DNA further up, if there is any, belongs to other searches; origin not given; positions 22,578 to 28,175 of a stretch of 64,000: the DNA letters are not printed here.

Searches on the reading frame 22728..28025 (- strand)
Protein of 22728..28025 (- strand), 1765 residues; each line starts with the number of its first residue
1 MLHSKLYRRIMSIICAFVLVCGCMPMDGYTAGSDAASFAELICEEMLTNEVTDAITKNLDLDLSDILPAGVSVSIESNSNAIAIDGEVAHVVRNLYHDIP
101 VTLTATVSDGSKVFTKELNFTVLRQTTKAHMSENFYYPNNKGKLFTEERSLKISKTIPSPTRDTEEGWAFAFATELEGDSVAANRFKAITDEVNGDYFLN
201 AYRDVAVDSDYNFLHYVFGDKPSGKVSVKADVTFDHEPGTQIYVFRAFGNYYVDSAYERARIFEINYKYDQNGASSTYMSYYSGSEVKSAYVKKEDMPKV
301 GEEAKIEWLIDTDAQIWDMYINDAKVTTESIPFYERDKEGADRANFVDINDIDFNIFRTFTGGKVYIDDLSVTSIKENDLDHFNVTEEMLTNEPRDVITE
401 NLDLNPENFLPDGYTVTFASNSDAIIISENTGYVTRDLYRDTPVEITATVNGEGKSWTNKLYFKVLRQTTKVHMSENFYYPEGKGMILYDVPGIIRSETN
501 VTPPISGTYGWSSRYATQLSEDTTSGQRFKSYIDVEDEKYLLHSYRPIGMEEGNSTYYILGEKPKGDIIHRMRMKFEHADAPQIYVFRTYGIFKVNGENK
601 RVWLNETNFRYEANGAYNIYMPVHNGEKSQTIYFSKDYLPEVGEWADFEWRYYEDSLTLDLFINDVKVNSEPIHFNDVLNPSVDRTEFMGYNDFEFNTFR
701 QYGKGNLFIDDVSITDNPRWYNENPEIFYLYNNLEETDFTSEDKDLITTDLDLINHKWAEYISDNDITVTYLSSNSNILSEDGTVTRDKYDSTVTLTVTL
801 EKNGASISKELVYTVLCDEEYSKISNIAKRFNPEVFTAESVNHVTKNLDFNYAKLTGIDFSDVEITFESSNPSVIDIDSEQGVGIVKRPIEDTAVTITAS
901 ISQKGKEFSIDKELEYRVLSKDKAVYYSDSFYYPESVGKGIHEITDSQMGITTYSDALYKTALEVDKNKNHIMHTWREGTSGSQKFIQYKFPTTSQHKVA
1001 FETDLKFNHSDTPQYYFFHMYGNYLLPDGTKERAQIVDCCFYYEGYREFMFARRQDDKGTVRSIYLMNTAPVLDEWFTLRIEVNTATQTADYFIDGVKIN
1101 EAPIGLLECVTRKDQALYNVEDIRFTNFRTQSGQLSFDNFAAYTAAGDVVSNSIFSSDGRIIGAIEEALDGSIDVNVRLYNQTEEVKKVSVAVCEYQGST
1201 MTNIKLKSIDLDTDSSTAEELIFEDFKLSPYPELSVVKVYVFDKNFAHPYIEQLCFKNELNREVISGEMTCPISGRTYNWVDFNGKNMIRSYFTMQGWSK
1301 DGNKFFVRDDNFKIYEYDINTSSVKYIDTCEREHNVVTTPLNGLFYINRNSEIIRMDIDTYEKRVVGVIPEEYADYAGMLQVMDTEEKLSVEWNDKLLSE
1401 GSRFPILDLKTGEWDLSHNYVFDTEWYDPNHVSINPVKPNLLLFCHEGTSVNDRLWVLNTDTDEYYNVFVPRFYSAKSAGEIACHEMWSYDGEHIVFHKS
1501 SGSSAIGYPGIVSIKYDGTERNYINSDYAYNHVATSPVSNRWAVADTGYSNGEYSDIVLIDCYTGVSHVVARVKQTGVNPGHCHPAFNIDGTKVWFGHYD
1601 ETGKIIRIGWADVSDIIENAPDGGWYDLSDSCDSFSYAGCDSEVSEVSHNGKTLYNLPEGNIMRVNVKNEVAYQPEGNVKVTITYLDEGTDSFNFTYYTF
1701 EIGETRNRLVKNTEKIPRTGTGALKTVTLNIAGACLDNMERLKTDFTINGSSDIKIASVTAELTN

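Call 24: search_protein_families(library=pfam, proteins=[window:22728-28025:-], max_evalue=0.001)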
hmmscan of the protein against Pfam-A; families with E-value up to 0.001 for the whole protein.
window:22728-28025:- (1765 aa): 2 families
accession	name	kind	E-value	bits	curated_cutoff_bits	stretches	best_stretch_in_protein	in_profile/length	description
PF20578.4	aBig_2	-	1.7e-27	95.4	27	3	763-816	31-87/89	Atrophied bacterial Ig domain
PF14583.12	Pectate_lyase22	-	4.1e-09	36.1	30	1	1290-1498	35-255/386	Oligogalacturonate lyase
